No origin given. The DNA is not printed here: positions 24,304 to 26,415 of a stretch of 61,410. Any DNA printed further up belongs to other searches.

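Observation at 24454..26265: GH10 glycanase occupying the position normally held by a GH8 BcsZ in a cellulose synthase locus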

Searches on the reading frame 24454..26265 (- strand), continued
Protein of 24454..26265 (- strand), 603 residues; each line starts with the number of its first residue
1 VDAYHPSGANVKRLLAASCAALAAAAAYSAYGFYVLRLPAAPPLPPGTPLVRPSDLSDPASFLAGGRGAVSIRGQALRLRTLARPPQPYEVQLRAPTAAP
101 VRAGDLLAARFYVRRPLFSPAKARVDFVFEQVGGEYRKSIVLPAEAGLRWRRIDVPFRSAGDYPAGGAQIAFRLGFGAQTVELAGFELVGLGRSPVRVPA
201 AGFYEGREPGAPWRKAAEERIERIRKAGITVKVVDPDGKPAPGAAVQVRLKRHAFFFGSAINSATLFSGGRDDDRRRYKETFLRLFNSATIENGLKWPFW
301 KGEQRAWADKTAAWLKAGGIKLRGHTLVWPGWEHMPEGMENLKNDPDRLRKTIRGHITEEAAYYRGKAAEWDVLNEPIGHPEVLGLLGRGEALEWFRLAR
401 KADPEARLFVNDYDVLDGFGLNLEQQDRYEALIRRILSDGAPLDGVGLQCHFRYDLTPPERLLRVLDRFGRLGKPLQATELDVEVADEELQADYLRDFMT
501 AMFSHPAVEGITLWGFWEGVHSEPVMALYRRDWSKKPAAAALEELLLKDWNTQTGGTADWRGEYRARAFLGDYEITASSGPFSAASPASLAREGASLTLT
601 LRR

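Call 13: find_related_loci(query=A1, collection=genome_contigs, flank=10000)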
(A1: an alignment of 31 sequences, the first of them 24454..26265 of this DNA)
Query A1 (603 aa) in genome_contigs; peptide patterns used: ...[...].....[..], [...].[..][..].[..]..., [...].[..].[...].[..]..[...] (x = any residue, [..] = any of these).
600 stretches matched a pattern (row limit reached: there are more); 572 encode a relative of the query (tblastn E <= 1e-3); the best 80 are kept; 80 distinct loci.
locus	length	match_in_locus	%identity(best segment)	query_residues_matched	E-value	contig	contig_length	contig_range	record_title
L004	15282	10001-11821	65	7-603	0e+0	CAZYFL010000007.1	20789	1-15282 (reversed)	MAG TPA_asm: uncultured Elusimicrobiaceae bacterium isolate binchicken_co248_98 genome assembly, contig: NODE_2659_lengt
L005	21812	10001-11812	67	10-603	0e+0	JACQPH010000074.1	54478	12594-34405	MAG: Elusimicrobia bacterium isolate NC_groundwater_1302_Ag_S-0.2um_62_53 S_p2_S4_coassembly_k141_2044215, whole genome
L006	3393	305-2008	46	43-601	8e-160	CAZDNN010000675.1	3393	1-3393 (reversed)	MAG TPA_asm: uncultured Planctomycetota bacterium isolate binchicken_co19_649 genome assembly, contig: NODE_51554_length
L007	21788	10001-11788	44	10-601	4e-152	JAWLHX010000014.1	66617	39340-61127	MAG: Phycisphaerae bacterium isolate 30dZY2.bin.88 NODE_684_length_66617_cov_6.575694, whole genome shotgun sequence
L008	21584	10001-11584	42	75-601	4e-144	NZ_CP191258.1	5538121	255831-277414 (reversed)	Fontivita pretiosa strain B-254 chromosome, complete genome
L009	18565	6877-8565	42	39-602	5e-146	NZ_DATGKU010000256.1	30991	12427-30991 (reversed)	MAG: Chthonomonas sp. isolate SMAG_U9867 k141_161712, whole genome shotgun sequence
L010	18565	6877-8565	42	39-602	3e-143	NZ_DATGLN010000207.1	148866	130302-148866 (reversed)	MAG: Chthonomonas sp. isolate SMAG_U9887 k141_525244, whole genome shotgun sequence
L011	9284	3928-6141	43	36-603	2e-142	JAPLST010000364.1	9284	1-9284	MAG: bacterium isolate LacPavin_0419_WC90_MAG_61_7 LacPavin_0419_WC90_scaffold_987792, whole genome shotgun sequence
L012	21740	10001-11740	42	44-602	2e-138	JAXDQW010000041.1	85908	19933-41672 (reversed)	MAG: Chthoniobacter sp. isolate BP_744 scaffold_4476782, whole genome shotgun sequence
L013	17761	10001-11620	43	69-601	2e-136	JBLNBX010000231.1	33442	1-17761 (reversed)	MAG: bacterium isolate MAG140 PRJNA950955_bin46_renamed_230, whole genome shotgun sequence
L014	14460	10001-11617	43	69-601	2e-135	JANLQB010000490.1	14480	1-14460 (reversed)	MAG: Verrucomicrobiota bacterium isolate OTE_38_metabat_259 OTE_38_k141_3955078, whole genome shotgun sequence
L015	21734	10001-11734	40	38-603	5e-135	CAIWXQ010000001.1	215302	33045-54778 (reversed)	uncultured bacterium isolate Umea3_bin-3605 genome assembly, contig: bin-3605:01/48, whole genome shotgun sequence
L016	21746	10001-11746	41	42-601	6e-134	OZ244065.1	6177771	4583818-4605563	MAG: Capsulimonadaceae bacterium isolate b96f50d5-ec74-4825-8ec0-1eb044643813 genome assembly, chromosome: 1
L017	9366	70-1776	41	43-602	5e-133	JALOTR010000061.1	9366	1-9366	MAG: Akkermansiaceae bacterium isolate Prado238 scaffold_15585, whole genome shotgun sequence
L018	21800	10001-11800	40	14-600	2e-132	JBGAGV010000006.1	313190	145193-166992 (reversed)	MAG: Chthoniobacteraceae bacterium isolate MAG_MBR_H125.92 MBRH125-92_opera_contig_259, whole genome shotgun sequence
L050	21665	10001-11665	41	52-594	3e-124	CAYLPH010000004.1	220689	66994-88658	MAG TPA_asm: uncultured Candidatus Solibacter sp. isolate SRP287051_co1_109 genome assembly, contig: NODE_95_length_2206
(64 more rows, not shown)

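Call 16: find_encoding_contigs(protein=P0014, flank=10000, max_places=2)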
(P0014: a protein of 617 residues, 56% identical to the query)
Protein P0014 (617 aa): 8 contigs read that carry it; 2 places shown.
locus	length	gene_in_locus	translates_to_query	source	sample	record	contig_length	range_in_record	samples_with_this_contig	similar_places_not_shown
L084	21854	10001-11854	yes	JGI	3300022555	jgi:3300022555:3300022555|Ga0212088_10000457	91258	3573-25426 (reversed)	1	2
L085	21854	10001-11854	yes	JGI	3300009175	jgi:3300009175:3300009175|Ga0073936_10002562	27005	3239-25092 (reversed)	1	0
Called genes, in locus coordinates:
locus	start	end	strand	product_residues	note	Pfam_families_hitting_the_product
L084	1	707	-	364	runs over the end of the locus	PF01551:Peptidase_M23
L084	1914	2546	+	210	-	PF02586:SRAP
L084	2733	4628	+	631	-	PF00884:Sulfatase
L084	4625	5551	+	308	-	PF01073:3Beta_HSD, PF01370:Epimerase, PF02719:Polysacc_synt_2, PF04321:RmlD_sub_bind, PF05368:NmrA, PF07993:NAD_binding_4 (faint), PF13460:NAD_binding_10, PF16363:GDP_Man_Dehyd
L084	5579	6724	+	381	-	PF13185:GAF_2, PF01590:GAF, PF13492:GAF_3, PF13487:HD_5, PF01966:HD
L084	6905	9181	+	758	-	PF00535:Glycos_transf_2, PF13641:Glyco_tranf_2_3, PF13506:Glyco_transf_21 (faint), PF13632:Glyco_trans_2_3, PF03552:Cellulose_synt, PF07238:PilZ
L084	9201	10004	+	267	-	-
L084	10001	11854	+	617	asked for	PF00331:Glyco_hydro_10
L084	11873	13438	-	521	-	PF11658:CBP_BcsG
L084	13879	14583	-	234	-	PF00160:Pro_isomerase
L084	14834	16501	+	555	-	PF03009:GDPD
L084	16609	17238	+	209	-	PF02915:Rubrerythrin, PF21349:RUBY_RBDX (weak)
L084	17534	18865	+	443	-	PF01794:Ferric_reduct, PF08022:FAD_binding_8, PF00175:NAD_binding_1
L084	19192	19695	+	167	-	PF01625:PMSR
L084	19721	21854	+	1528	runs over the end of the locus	PF02743:dCache_1, PF00989:PAS, PF08448:PAS_4, PF13426:PAS_9, PF00989:PAS, PF08447:PAS_3, PF08448:PAS_4, PF08448:PAS_4, +11 more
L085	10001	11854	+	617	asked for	PF00331:Glyco_hydro_10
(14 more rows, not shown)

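Call 17: find_encoding_contigs(protein=P0018, flank=10000, max_places=2)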
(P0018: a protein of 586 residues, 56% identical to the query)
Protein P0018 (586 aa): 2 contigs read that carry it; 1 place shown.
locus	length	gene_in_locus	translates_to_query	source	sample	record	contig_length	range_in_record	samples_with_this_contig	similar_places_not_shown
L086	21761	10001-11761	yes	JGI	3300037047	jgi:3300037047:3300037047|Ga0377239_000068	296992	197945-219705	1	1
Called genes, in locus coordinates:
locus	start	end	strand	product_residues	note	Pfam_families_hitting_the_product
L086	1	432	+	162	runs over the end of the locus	-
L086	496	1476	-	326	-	-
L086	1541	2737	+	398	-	PF00583:Acetyltransf_1 (weak)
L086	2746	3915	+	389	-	PF04443:LuxE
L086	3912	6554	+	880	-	PF05893:LuxC, PF00501:AMP-binding, PF14535:AMP-binding_C_2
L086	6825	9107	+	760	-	PF00535:Glycos_transf_2, PF13641:Glyco_tranf_2_3, PF13506:Glyco_transf_21 (weak), PF13632:Glyco_trans_2_3, PF03552:Cellulose_synt, PF07238:PilZ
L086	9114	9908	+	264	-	-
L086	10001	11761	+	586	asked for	PF00331:Glyco_hydro_10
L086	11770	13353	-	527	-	PF03009:GDPD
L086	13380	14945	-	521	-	PF11658:CBP_BcsG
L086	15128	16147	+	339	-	-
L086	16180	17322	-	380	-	PF01590:GAF, PF13185:GAF_2, PF13492:GAF_3 (weak), PF13487:HD_5, PF01966:HD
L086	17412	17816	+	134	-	PF00072:Response_reg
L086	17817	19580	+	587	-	PF05157:MshEN, PF00437:T2SSE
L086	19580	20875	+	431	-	PF28597:T2SSF_N, PF00482:T2SSF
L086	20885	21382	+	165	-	-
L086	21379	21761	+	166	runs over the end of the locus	PF07963:N_methyl (weak)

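Call 19: find_encoding_contigs(protein=P0021, flank=10000, max_places=2)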
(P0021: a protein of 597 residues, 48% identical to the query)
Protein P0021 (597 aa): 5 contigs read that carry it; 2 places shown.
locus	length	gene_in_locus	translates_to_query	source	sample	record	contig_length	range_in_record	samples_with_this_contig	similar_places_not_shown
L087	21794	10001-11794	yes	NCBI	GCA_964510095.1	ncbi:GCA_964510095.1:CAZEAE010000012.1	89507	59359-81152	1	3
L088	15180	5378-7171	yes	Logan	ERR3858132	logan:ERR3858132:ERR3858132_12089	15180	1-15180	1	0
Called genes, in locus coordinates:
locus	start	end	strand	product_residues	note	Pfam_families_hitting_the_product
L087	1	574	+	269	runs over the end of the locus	PF06181:Urate_ox_N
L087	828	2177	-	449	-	PF22484:DUF6986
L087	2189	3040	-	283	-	PF00941:FAD_binding_5, PF03450:CO_deh_flav_C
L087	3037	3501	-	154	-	PF00111:Fer2 (weak), PF01799:Fer2_2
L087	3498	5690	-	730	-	PF01315:Ald_Xan_dh_C, PF02738:MoCoBD_1, PF20256:MoCoBD_2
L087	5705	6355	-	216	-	-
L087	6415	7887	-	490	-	-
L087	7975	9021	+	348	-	PF24894:Hexapep_GlmU (faint), PF25084:LbH_EIF2B (faint), PF25087:GMPPB_C, PF00132:Hexapep, PF25087:GMPPB_C (weak)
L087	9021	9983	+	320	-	-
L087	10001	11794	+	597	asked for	PF00331:Glyco_hydro_10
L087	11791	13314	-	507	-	PF11658:CBP_BcsG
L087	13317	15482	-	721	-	PF03009:GDPD, PF13350:Y_phosphatase3, PF22741:PTP-NADK (faint), PF00782:DSPc (faint)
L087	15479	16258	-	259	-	-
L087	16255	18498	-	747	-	PF00535:Glycos_transf_2, PF13641:Glyco_tranf_2_3, PF13506:Glyco_transf_21 (weak), PF13632:Glyco_trans_2_3, PF03552:Cellulose_synt (weak), PF07238:PilZ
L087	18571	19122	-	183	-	-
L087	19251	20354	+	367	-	-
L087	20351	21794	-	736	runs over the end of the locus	-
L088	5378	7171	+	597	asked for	PF00331:Glyco_hydro_10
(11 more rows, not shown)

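Call 20: find_encoding_contigs(protein=P0011, flank=10000, max_places=2)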
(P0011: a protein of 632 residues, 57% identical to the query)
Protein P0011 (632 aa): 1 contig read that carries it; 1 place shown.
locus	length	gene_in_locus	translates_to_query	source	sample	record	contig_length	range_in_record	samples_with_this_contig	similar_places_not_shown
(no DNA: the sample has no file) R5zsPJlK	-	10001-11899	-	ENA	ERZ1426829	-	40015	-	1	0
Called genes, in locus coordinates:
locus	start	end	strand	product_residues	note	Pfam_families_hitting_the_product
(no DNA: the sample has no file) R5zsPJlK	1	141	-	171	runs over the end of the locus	PF00929:RNase_T, PF16473:Rv2179c-like (faint)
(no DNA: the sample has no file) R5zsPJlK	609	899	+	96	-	-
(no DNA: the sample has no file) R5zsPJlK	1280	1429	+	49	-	-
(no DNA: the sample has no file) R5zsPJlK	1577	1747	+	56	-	-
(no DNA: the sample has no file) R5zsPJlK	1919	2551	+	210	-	PF02586:SRAP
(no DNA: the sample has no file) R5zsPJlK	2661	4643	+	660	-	PF00884:Sulfatase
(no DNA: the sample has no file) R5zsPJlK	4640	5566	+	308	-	PF00106:adh_short (weak), PF01073:3Beta_HSD, PF01370:Epimerase, PF02719:Polysacc_synt_2, PF04321:RmlD_sub_bind, PF05368:NmrA (weak), PF13460:NAD_binding_10, PF16363:GDP_Man_Dehyd, +1 more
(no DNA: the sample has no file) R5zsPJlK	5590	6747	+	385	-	PF13185:GAF_2, PF01590:GAF, PF13492:GAF_3, PF13487:HD_5, PF01966:HD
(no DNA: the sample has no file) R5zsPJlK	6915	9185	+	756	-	PF00535:Glycos_transf_2, PF13641:Glyco_tranf_2_3, PF13632:Glyco_trans_2_3, PF03552:Cellulose_synt, PF07238:PilZ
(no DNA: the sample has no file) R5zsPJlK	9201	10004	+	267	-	-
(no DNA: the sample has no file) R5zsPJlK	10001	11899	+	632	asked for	PF00331:Glyco_hydro_10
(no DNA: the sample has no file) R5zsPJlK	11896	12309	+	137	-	PF13366:PDDEXK_3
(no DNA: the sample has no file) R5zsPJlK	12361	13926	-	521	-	PF11658:CBP_BcsG, PF00884:Sulfatase (faint)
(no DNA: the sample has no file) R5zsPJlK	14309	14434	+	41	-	-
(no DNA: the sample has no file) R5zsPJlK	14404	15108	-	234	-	PF00160:Pro_isomerase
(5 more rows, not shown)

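Call 37: predict_structure(alignment_id=A1)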
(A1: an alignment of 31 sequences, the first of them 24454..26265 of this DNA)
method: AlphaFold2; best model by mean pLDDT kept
length: 603 residues; sequences in the alignment: 31
mean_pLDDT: 90.9   pTM: 0.88
mean pLDDT of the five models: 90.9, 90.3, 89.0, 88.3, 87.8
residues with pLDDT >= 90: 431; 70-90: 134; 50-70: 32; < 50: 6
segments of 3 or more residues with pLDDT < 50: 1-5
pLDDT, mean of each block of 10 residues (from residue 1): 52 87 87 79 88 68 57 77 82 90 94 89 90 81 89 91 93 88 92 76 83 96 98 98 98 97 84 90 97 90 92 97 97 95 98 98 97 97 95 98 99 92 94 97 98 93 98 98 91 97 98 92 85 96 98 98 98 98 97 97 95
secondary structure, 60 per line:
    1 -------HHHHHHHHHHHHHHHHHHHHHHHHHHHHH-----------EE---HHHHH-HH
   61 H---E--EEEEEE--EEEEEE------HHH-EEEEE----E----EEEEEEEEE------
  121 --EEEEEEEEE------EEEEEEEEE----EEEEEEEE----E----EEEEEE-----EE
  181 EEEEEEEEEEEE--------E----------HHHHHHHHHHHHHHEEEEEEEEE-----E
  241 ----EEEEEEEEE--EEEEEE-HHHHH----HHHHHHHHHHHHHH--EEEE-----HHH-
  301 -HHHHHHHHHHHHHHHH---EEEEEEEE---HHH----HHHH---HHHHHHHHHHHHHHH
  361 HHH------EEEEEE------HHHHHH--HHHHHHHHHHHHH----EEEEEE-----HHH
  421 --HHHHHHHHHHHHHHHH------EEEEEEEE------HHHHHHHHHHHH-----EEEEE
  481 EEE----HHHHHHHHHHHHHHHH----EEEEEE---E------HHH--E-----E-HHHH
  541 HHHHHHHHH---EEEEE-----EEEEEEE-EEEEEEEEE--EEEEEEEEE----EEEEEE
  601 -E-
elements in order: H8-36 H53-57 E68-73 E76-81 E92-96 E106-114 E123-131 E138-146 E151-158 E168-173 E179-192 H212-225 E226-234 E245-253 E256-261 H263-267 H272-285 E288-291 H302-317 E321-328 H339-342 H346-363 E370-375 H382-387 H390-402 E407-412 H423-438 E445-452 H459-470 E476-483 H488-503 E508-513 H537-549 E553-557 E563-569 E571-579 E582-590 E595-600

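Call 39: search_protein_families(library=pfam, proteins=[L050:8649-9635:-, L050:9866-12358:+, L050:12957-13868:+, L050:14016-15764:-, L087:9021-9983:+, L086:15128-16147:+], max_evalue=0.01)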
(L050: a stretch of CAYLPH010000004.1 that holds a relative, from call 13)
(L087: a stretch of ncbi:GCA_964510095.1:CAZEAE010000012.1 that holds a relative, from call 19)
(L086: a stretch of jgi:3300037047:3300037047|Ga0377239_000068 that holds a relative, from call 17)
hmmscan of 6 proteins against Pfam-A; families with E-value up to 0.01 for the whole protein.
L050:8649-9635:- (328 aa): 4 families
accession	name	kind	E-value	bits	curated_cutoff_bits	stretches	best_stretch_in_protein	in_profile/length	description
PF06564.18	CBP_BcsQ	-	3.4e-11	43.6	21.3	1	173-306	102-231/234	Cellulose biosynthesis protein BcsQ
PF01656.29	CbiA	-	5.6e-10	39.7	25.4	1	95-288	3-125/125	CobQ/CobB/MinD/ParA nucleotide binding domain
PF13614.12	AAA_31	-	0.00029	21.2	27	0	97-140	8-51/177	AAA domain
PF10609.15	ParA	-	0.0013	18.7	27.1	1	95-155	8-68/246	NUBPL iron-transfer P-loop NTPase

L050:9866-12358:+ (830 aa): 4 families
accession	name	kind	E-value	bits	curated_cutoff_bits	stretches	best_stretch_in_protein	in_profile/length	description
PF00331.26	Glyco_hydro_10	-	1.5e-46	159.5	22.1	1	260-533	7-288/311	Glycosyl hydrolase family 10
PF01833.30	TIG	-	4.9e-05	23.7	20.9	1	627-704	10-72/84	IPT/TIG domain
PF13620.12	CarboxypepD_reg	-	0.00098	19.9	32.3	0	237-259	2-24/82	Carboxypeptidase regulatory-like domain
PF02369.22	Big_1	-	0.0095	16.5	34.9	0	234-261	18-45/93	Bacterial Ig-like domain (group 1)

L050:12957-13868:+ (303 aa): 1 family
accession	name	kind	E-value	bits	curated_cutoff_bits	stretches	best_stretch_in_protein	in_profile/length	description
PF13441.11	Gly-zipper_YMGG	-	0.0045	17.1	28.9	1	234-273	3-43/45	YMGG-like Gly-zipper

L050:14016-15764:- (582 aa): 0 families

L087:9021-9983:+ (320 aa): 0 families

L086:15128-16147:+ (339 aa): 1 family
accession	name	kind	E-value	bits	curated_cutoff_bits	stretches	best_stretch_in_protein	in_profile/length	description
PF02325.22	YGGT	-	0.0021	18.9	27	1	42-108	3-63/70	YGGT family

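Call 43: fold_search(model_id=the predicted structure, library=pdb)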
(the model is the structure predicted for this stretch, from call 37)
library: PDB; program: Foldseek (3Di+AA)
matches with E <= 10: 1849; with E <= 0.001: 614
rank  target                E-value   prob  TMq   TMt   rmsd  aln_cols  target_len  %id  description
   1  7d89                  2.3e-31  1.00  0.53  0.89   2.5       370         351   30  Crystal structure of an inactivated double mutant (E182AE280A) of a novel thermostable GH10 xylanase XynA (released 2021-08-18)
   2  7d88                  7.5e-31  1.00  0.55  0.89   2.1       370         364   31  Crystal structure of a novel thermostable GH10 xylanase XynA (released 2021-08-18)
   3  8b73_A                2.6e-30  1.00  0.53  0.77   4.0       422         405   24  Acetivibrio clariflavus beta-1,4-xylanase of Glycoside Hydrolase Family 10 (AcXyn10A). (released 2022-10-19)
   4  1us2_A                4.6e-24  1.00  0.43  0.51  19.4       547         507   16  Xylanase10C (mutant E385A) from Cellvibrio japonicus in complex with xylopentaose (released 2003-12-18)
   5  1nq6                  3.1e-22  1.00  0.42  0.81   3.1       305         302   30  Crystal Structure of the catalytic domain of xylanase A from Streptomyces halstedii JM8 (released 2004-01-21)
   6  4k68_B                3.5e-22  1.00  0.43  0.73   3.1       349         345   23  Structure of a novel GH10 endoxylanase retrieved from sugarcane soil metagenome (released 2013-10-23)
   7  3niy_B                3.7e-22  1.00  0.44  0.80   3.0       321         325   26  Crystal structure of native xylanase 10B from Thermotoga petrophila RKU-1 (released 2011-05-04)
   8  3niy_A                4.0e-22  1.00  0.44  0.79   3.0       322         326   25  Crystal structure of native xylanase 10B from Thermotoga petrophila RKU-1 (released 2011-05-04)
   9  1xyz_A                4.0e-22  1.00  0.43  0.79   3.1       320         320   26  A COMMON PROTEIN FOLD AND SIMILAR ACTIVE SITE IN TWO DISTINCT FAMILIES OF BETA-GLYCANASES (released 1996-01-29)
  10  1v6y                  5.6e-22  1.00  0.43  0.80   2.9       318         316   28  Crystal Structure Of chimeric Xylanase between Streptomyces Olivaceoviridis E-86 FXYN and Cellulomonas fimi Cex (released 2004-09-07)
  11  4k68_A                6.7e-22  1.00  0.43  0.75   2.9       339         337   23  Structure of a novel GH10 endoxylanase retrieved from sugarcane soil metagenome (released 2013-10-23)
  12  1uqy_A                9.0e-22  1.00  0.41  0.69   4.6       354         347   23  Xylanase Xyn10B mutant (E262S) from Cellvibrio mixtus in complex with xylopentaose (released 2003-12-18)
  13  1us3                  1.0e-21  1.00  0.42  0.52  20.4       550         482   14  Native xylanase10C from Cellvibrio japonicus (released 2003-12-18)
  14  1v0l                  1.1e-21  1.00  0.42  0.80   3.3       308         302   30  Xylanase Xyn10A from Streptomyces lividans in complex with xylobio-isofagomine at pH 5.8 (released 2004-08-16)
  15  1uqz_A                1.2e-21  1.00  0.41  0.68   4.4       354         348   23  Xylanase Xyn10B mutant (E262S) from Cellvibrio mixtus in complex with 4-O-methyl glucuronic acid (released 2003-12-18)
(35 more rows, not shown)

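Call 52: find_encoding_contigs(protein=P0026, flank=10000, max_places=1)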
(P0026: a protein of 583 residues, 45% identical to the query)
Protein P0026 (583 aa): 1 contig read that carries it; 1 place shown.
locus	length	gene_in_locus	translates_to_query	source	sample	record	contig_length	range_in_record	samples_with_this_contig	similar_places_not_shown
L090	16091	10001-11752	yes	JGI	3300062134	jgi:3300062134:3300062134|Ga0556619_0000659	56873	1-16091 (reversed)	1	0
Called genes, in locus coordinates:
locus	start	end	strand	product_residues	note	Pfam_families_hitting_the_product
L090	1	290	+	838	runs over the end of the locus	PF01590:GAF, PF13185:GAF_2, PF13492:GAF_3, PF00989:PAS (weak), PF08448:PAS_4, PF13426:PAS_9, PF02518:HATPase_c, PF00072:Response_reg, +2 more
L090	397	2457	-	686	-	PF01804:Penicil_amidase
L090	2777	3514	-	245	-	PF00227:Proteasome (weak)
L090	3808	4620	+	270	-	PF01841:Transglut_core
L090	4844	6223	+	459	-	-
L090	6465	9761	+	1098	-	PF26549:Tricorn_N, PF07676:PD40, PF07676:PD40, PF26549:Tricorn_N, PF26550:Tricorn_2nd, PF14684:Tricorn_C1, PF14685:PDZ_Tricorn, PF03572:Peptidase_S41, +2 more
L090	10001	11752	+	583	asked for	PF13620:CarboxypepD_reg (faint), PF00331:Glyco_hydro_10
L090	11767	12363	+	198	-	-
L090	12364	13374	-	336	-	-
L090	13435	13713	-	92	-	-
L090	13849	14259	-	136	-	-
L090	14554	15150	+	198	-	-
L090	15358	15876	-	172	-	-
